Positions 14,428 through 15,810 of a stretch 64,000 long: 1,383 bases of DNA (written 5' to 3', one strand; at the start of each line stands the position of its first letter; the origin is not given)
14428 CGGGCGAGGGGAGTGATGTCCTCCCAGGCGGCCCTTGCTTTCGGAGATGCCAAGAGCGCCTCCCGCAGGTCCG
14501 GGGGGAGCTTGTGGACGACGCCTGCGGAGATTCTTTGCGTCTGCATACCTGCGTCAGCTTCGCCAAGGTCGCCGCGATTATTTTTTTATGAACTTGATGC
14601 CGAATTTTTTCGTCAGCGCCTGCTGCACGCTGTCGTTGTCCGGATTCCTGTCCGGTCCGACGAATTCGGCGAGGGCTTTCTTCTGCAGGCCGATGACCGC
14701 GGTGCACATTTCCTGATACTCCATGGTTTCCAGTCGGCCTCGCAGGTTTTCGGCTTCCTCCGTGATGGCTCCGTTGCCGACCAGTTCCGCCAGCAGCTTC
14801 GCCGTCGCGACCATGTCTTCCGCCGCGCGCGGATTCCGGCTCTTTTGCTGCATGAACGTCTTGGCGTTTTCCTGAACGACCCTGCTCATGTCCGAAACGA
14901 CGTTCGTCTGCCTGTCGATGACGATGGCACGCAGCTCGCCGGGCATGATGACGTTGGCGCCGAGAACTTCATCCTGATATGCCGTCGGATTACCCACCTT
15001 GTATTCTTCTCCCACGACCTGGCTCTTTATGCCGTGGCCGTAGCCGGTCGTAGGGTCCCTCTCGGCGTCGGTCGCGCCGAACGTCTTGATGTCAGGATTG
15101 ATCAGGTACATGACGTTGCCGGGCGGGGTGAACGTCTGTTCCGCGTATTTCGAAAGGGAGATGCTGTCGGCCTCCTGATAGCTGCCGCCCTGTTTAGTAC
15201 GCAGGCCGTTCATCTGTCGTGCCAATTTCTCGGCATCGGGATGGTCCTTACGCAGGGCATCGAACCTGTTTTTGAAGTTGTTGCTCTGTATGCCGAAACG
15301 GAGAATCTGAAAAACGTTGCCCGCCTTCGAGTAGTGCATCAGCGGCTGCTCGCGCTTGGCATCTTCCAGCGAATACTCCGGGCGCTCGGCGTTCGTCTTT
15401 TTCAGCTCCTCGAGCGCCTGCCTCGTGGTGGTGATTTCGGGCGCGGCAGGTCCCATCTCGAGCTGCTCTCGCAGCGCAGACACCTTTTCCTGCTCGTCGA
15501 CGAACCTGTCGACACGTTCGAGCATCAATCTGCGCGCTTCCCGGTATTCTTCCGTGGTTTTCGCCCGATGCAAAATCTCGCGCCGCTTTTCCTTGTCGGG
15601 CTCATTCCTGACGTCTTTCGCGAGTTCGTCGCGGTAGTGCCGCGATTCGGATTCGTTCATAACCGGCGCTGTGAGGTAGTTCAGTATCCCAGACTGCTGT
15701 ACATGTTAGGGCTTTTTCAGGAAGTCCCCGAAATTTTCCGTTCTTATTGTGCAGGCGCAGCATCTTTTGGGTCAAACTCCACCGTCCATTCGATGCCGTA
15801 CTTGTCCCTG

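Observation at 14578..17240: Lower-GC islet next to the tRNA-Ser pair encoding a transglutaminase-like protein, a PhnB-like VOC protein and a large hypothetical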

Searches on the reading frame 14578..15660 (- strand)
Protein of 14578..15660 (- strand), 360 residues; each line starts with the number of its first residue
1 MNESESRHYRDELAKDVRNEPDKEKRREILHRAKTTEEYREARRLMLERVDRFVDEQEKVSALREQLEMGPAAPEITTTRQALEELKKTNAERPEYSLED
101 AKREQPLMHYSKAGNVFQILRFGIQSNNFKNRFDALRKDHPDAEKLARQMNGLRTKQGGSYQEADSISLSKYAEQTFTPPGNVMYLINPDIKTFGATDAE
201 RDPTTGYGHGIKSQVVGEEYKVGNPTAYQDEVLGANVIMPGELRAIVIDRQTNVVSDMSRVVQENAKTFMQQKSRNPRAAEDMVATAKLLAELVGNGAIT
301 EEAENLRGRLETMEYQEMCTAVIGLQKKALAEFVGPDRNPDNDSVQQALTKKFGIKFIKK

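Call 6: search_protein_families(library=pfam, proteins=[window:14578-15660:-], max_evalue=1)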
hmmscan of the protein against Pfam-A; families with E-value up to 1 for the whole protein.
window:14578-15660:- (360 aa): 2 families
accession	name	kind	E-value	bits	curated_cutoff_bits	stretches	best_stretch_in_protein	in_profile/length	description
PF12927.12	DUF3835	-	0.049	14.9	21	1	18-65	14-63/78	Domain of unknown function (DUF3835)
PF12563.13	Hemolysin_N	-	0.063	13.2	22.5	0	235-275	60-101/192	Hemolytic toxin N terminal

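Call 7: search_protein_families(library=ncbifam, proteins=[window:14578-15660:-], max_evalue=1)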
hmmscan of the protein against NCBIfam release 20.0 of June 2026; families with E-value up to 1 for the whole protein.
window:14578-15660:- (360 aa): 0 families

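Call 16: list_cluster_members(proteins=[window:14578-15660:-, window:15744-16184:-, window:17245-17781:-, window:13624-14205:-, window:1900-4752:+, window:4761-6062:+, window:8597-10507:+, window:20082-21455:+, window:25920-28055:+, window:16314-17141:-])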
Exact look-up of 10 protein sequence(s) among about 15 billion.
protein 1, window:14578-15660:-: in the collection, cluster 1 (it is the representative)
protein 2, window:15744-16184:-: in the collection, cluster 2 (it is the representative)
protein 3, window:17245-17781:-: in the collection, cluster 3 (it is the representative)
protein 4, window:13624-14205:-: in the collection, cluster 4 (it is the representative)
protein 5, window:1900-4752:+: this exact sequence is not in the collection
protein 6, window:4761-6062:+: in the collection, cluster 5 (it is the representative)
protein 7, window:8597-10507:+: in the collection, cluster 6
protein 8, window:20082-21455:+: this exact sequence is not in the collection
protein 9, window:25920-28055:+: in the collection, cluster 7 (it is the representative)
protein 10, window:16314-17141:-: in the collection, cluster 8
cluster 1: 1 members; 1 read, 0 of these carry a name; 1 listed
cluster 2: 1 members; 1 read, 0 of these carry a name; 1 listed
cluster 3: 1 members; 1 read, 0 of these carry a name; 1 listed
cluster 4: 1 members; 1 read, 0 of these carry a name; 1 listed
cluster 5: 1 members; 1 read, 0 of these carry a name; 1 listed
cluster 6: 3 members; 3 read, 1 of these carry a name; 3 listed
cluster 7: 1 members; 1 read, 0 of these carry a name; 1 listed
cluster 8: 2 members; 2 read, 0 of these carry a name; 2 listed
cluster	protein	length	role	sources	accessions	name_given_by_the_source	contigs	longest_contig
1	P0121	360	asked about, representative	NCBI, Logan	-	-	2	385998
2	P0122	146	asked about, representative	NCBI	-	-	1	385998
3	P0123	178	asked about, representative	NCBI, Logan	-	-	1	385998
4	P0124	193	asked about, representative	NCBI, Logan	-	-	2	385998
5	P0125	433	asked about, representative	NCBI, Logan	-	-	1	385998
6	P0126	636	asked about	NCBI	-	-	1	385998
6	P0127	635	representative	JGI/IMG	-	type IV secretory pathway VirB4 component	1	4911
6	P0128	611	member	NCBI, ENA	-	-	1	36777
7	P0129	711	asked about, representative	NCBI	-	-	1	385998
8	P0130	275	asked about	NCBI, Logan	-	-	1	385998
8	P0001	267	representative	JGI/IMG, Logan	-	-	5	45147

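Call 18: find_encoding_contigs(protein=window:14578-15660:-, flank=10000, max_places=5)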
Protein window:14578-15660:- (360 aa): 2 contigs read that carry it; 2 places shown.
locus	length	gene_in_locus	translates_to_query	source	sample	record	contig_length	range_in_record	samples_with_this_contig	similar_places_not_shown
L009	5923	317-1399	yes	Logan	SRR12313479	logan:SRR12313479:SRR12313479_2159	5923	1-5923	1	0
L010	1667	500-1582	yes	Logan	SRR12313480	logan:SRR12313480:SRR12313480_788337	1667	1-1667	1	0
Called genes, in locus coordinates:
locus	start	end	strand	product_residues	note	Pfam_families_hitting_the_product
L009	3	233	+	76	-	?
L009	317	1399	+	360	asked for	-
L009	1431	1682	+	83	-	PF13376:OmdA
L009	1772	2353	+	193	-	-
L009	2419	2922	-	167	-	PF06185:YecM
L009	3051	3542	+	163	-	-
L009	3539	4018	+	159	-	-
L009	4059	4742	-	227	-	PF00156:Pribosyltran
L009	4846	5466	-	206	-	-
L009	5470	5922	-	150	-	?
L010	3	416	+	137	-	?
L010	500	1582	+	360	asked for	-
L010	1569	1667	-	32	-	?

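Call 19: find_homologous_proteins(query=window:14578-15660:-)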
Query window:14578-15660:- (360 aa): 39 proteins with E <= 0.001 among 6575 candidates.
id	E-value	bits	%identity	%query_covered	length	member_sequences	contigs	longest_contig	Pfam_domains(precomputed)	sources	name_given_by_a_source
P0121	4.3e-232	787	100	100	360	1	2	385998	-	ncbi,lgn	-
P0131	9.9e-170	582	75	99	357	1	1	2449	-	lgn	-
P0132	6.4e-167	573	73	99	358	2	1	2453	-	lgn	-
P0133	1.5e-164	565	73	99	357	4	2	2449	-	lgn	-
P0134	2.3e-164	565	71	100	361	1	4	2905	-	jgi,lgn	-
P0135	4.3e-164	564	72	100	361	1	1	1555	-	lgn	-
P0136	4.4e-164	564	71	100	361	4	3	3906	-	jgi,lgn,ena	-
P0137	1.2e-163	562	73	99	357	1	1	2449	-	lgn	-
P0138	9.1e-163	559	71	100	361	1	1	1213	-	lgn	-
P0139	7.0e-162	556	71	100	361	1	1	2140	-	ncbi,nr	ncbi:MAG: hypothetical protein Q7R89_00615 [bacterium]|nr:hypothetical protein [bacterium]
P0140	2.8e-160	551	70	100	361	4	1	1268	-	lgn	-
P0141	6.2e-159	547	72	99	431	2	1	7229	-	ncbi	-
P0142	3.1e-158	544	69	100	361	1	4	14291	-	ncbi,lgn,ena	-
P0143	5.9e-156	537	69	100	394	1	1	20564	-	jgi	jgi:hypothetical protein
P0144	1.4e-146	506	64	100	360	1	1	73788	-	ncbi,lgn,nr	ncbi:MAG: hypothetical protein Q7S01_00080 [bacterium]|nr:hypothetical protein [bacterium]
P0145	6.0e-146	504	63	100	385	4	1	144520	-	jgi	-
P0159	1.2e-71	260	46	77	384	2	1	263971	-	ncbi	ncbi:MAG TPA: hypothetical protein VIH90_01425 [Candidatus Saccharimonadales bacterium]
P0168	6.2e-6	44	64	13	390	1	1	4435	PF10706.16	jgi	-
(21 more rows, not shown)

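Call 31: search_solved_structures(query=A2, max_evalue=10, show_alignments=2)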
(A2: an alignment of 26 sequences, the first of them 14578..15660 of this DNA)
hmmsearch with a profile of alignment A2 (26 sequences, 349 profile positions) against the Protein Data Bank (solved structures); distinct sequences matched with E-value up to 10: 2.
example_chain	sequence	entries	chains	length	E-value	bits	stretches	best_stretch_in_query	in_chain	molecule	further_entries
3mlg_A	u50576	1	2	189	1.2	11.5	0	250-300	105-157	2X chimera of Helicobacter pylori protein HP0242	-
1wy5_A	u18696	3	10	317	2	10.8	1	276-338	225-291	Hypothetical UPF0072 protein AQ_1887 | tRNA(Ile)-lysidine synthase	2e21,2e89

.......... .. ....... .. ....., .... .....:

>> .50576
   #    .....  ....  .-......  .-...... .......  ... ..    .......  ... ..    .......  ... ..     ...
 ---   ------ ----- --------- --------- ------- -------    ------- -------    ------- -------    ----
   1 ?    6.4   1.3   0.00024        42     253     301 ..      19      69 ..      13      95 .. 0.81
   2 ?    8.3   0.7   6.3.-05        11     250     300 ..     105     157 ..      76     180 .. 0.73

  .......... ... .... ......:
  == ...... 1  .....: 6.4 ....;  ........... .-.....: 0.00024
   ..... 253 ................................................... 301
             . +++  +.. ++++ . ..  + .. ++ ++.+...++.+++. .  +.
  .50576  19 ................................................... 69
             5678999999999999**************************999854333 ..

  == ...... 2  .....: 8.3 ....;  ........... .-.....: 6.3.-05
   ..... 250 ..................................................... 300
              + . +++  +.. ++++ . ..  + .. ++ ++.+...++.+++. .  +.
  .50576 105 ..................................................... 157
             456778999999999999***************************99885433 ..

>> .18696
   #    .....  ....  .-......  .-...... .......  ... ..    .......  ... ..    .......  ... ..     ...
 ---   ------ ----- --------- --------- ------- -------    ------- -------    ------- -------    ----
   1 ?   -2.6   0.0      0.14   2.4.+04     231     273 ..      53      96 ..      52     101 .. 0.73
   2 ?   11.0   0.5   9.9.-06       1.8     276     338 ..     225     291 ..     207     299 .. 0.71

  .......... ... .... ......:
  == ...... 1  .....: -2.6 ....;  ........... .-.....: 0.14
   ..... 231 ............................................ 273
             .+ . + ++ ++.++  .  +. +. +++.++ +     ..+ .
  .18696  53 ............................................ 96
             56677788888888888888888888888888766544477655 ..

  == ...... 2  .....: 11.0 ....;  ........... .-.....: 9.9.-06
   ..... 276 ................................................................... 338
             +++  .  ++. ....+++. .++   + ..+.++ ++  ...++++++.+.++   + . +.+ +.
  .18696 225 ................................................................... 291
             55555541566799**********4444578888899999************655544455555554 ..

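Call 39: predict_structure(alignment_id=A2)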
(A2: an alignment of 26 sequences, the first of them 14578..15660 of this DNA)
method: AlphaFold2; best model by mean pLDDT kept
length: 360 residues; sequences in the alignment: 26
mean_pLDDT: 87.7   pTM: 0.78
mean pLDDT of the five models: 87.7, 87.0, 86.9, 85.0, 84.1
residues with pLDDT >= 90: 215; 70-90: 117; 50-70: 28; < 50: 0
segments of 3 or more residues with pLDDT < 50: none
pLDDT, mean of each block of 10 residues (from residue 1): 81 88 84 83 75 68 61 77 87 86 94 94 93 89 92 67 92 80 92 93 84 90 92 95 92 92 94 88 96 95 96 96 96 91 94 90
secondary structure, 60 per line:
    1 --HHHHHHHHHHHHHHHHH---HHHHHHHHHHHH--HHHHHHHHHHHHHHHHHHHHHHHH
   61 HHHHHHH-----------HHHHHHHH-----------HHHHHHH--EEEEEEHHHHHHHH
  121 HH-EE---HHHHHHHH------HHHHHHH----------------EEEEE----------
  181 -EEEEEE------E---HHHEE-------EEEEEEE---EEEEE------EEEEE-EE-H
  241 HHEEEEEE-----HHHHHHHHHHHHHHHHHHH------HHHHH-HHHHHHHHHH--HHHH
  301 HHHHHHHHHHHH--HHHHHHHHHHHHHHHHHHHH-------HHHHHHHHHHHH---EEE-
elements in order: H3-19 H23-34 H37-67 H79-86 H98-104 E107-112 H113-122 H129-136 H143-149 E166-170 E182-187 E210-216 E220-224 E231-235 E243-248 H254-272 H279-283 H285-294 H297-312 H315-334 H342-353 E357-359

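Call 42: fold_search(model_id=the predicted structure, library=pdb)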
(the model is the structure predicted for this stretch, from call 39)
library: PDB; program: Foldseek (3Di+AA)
matches with E <= 10: 103; with E <= 0.001: 0
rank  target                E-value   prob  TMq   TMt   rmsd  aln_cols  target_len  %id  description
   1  8baq                  2.6e-02  0.96  0.22  0.35  10.7       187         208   17  E. coli C7 DarT1 in complex with NAD+ (released 2023-07-12)
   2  7omu_AAA              4.4e-02  0.84  0.21  0.20  15.7       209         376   12  Thermosipho africanus DarTG in complex with ADP-ribose (released 2021-06-23)
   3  7omv                  1.9e-01  0.44  0.21  0.34  16.2       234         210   12  Thermus sp. 2.9 DarT (released 2021-06-23)
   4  7omx                  3.4e-01  0.44  0.22  0.37  12.5       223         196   11  Thermus sp. 2.9 DarT in complex with carba-NAD+ (released 2021-06-23)
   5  7omw                  3.4e-01  0.33  0.21  0.35  12.5       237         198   10  Thermus sp. 2.9 DarT in complex with NAD+ (released 2021-06-23)
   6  6rre_B                5.4e-01  0.04  0.10  0.09  15.7       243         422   10  SidD, deAMPylase from Legionella pneumophila (released 2020-10-07)
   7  5cwb                  1.4e+00  0.12  0.13  0.20  10.6       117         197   17  Crystal structure of de novo designed helical repeat protein DHR4 (released 2015-12-16)
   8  8cws_A                2.0e+00  0.10  0.12  0.10  10.6       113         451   17  Accurate computational design of genetically encoded 3D protein crystals (released 2023-11-01)
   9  8esq_b                2.1e+00  0.10  0.12  0.11  13.8       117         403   10  Ytm1 associated nascent 60S ribosome State 2 (released 2022-11-30)
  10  5zmd_E                2.2e+00  0.02  0.11  0.10  18.0       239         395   11  Crystal structure of FTO in complex with m6dA modified ssDNA (released 2019-04-10)
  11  6qd6_E                2.3e+00  0.09  0.12  0.10  12.1       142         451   10  Molecular scaffolds expand the nanobody toolkit for cryo-EM applications: crystal structure of Mb-cHopQ-Nb207 (released 2019-12-18)
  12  1kbl                  2.8e+00  0.11  0.17  0.08   8.5       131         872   13  PYRUVATE PHOSPHATE DIKINASE (released 2002-01-30)
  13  6qd6_A                2.8e+00  0.09  0.12  0.10  12.6       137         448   10  Molecular scaffolds expand the nanobody toolkit for cryo-EM applications: crystal structure of Mb-cHopQ-Nb207 (released 2019-12-18)
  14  9vmj_A                3.0e+00  0.05  0.13  0.07  14.2       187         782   13  Crystal structure of TeGH116 from Thermosynechococcus elongatus (released 2025-11-26)
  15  9w61_D                3.1e+00  0.01  0.10  0.10  14.9       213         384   11  Butyryl CoA dehydrogenase with FAD (released 2025-11-26)
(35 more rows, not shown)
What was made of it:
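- DarT takes the top five Foldseek hits (call 42).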

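Call 52: find_related_loci(query=A2, collection=viral_contigs, flank=8000)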
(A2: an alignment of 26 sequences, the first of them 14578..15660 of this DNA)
Query A2 (360 aa) in viral_contigs; peptide patterns used: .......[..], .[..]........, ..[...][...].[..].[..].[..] (x = any residue, [..] = any of these).
32 stretches matched a pattern, but none encodes a relative of the query by tblastn (E <= 1e-3).

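Call 55: search_protein_families(library=pfam, alignment_id=A2, max_evalue=1)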
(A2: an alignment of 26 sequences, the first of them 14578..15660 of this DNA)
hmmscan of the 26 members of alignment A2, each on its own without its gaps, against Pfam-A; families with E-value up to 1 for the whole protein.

A. member 1, window:14578-15660:- (360 aa): 2 families
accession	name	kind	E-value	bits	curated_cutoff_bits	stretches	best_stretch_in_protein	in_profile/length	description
PF12927.12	DUF3835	-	0.049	14.9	21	1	18-65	14-63/78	Domain of unknown function (DUF3835)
PF12563.13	Hemolysin_N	-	0.063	13.2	22.5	0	235-275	60-101/192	Hemolytic toxin N terminal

B. families by the number of members that match (of 26 scanned): 18 families
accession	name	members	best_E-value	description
PF05168.19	HEPN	1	0.02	HEPN domain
PF01816.23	LRV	1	0.025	Leucine rich repeat variant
PF20397.3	DUF6690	1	0.041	Family of unknown function (DUF6690)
PF24956.1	Msl2-3_C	1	0.045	Mechanosensitive ion channel protein 2/3 C-terminal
PF12927.12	DUF3835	1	0.049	Domain of unknown function (DUF3835)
PF12563.13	Hemolysin_N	1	0.063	Hemolytic toxin N terminal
PF02985.28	HEAT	1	0.083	HEAT repeat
PF12659.13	Stn1_C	1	0.1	Telomere capping C-terminal wHTH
PF16331.10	TolA_bind_tri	1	0.11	TolA binding protein trimerisation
PF12619.13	MCM2_N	1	0.12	Mini-chromosome maintenance protein 2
PF23821.1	DUF7191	1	0.14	Family of unknown function (DUF7191)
PF00923.25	TAL_FSA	1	0.14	Transaldolase/Fructose-6-phosphate aldolase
PF20302.4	HisK-N-like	1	0.16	HisK-N-like globin domain of the ASK signalosome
PF18305.6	DNA_pol_A_exoN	1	0.16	3' to 5' exonuclease C-terminal domain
PF02764.19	Diphtheria_T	1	0.17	Diphtheria toxin, T domain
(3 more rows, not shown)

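Call 57: search_protein_families(library=padloc, proteins=[window:14578-15660:-], max_evalue=1)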
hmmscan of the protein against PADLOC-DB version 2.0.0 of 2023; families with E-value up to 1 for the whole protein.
window:14578-15660:- (360 aa): 0 families

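Call 62: fold_search(model_id=the predicted structure, library=viral)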
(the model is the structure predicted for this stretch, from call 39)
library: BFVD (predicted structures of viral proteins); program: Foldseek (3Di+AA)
matches with E <= 10: 119; with E <= 0.001: 0
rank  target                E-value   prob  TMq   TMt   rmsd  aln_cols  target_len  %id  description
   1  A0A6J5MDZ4            3.3e-02  0.41  0.20  0.08  22.4       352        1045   14  NAT_SF domain containing protein [uncultured Caudovirales phage]
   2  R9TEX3                1.6e-01  0.54  0.21  0.20  10.9       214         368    8  Uncharacterized protein [Vibrio phage nt-1]
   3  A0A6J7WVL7            2.4e-01  0.05  0.09  0.13  32.0       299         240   12  Uncharacterized protein [uncultured Caudovirales phage]
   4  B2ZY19                4.5e-01  0.30  0.20  0.29  12.9       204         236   12  Uncharacterized protein [Ralstonia phage phiRSL1]
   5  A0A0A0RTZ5            5.6e-01  0.13  0.15  0.21  14.9       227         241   10  Uncharacterized protein [Mycobacterium phage Larenn]
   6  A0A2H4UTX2            8.8e-01  0.03  0.11  0.09  19.7       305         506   10  Uncharacterized protein [Bodo saltans virus]
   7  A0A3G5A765            1.0e+00  0.03  0.11  0.08  21.4       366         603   10  C2H2-type domain-containing protein [Harvfovirus sp.]
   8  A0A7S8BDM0            1.1e+00  0.04  0.12  0.07  17.0       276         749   11  Ser/Thr protein kinase [Medusavirus stheno T3]
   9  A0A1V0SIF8            1.7e+00  0.28  0.17  0.14   6.8       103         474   16  Uncharacterized protein [Klosneuvirus KNV1]
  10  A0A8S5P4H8            1.9e+00  0.05  0.11  0.17   9.9        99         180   14  Lethal factor [Myoviridae sp. ctegP15]
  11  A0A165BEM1            1.9e+00  0.01  0.08  0.10  21.6       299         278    9  VP12 [Callinectes sapidus reovirus 1]
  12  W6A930                2.1e+00  0.01  0.08  0.05  17.4       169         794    9  ORF1ab polyprotein (Fragment) [Middle East respiratory syndrome-related coronavirus]
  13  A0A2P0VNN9            2.2e+00  0.03  0.11  0.07  16.3       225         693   11  Transposase [Tetraselmis virus 1]
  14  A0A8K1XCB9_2          2.3e+00  0.03  0.09  0.04  17.5       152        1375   15  (no name in the UniProt tables at hand)
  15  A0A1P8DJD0            2.3e+00  0.02  0.10  0.15  17.7       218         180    9  (no name in the UniProt tables at hand)
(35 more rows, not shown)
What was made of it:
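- Tried and rejected: Foldseek of the 360-aa model against viral structures: nothing significant (call 62).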

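Call 76: find_encoding_contigs(protein=P0144, flank=6000, max_places=2)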
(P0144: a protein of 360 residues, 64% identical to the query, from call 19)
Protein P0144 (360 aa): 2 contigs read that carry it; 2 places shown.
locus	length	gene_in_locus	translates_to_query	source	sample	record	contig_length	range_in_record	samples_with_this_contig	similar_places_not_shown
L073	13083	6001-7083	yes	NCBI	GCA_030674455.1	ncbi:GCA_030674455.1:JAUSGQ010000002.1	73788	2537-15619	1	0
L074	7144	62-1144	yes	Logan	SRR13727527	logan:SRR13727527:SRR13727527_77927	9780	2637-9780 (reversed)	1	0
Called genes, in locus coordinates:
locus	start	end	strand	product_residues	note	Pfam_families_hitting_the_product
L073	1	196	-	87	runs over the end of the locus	PF15738:YafQ_toxin (weak)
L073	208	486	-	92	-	-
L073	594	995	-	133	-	PF02675:AdoMet_dc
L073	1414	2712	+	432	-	PF00275:EPSP_synthase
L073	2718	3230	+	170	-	-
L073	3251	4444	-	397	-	PF22660:RS_preATP-grasp-like, PF02222:ATP-grasp, PF02786:CPSase_L_D2, PF21244:PurT_C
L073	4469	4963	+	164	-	PF13673:Acetyltransf_10, PF00583:Acetyltransf_1, PF13508:Acetyltransf_7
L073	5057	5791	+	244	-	PF00551:Formyl_trans_N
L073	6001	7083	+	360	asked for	-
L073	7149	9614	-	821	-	PF00696:AA_kinase, PF01842:ACT (faint), PF13840:ACT_7 (weak), PF22468:ACT_9, PF03447:NAD_binding_3, PF00742:Homoserine_dh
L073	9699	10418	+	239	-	PF01996:F420_ligase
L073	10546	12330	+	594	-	PF10101:DUF2339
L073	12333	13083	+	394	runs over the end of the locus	PF02412:TSP_3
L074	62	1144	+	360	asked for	-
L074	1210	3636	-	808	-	PF00696:AA_kinase, PF13840:ACT_7 (weak), PF01842:ACT (faint), PF22468:ACT_9, PF03447:NAD_binding_3, PF00742:Homoserine_dh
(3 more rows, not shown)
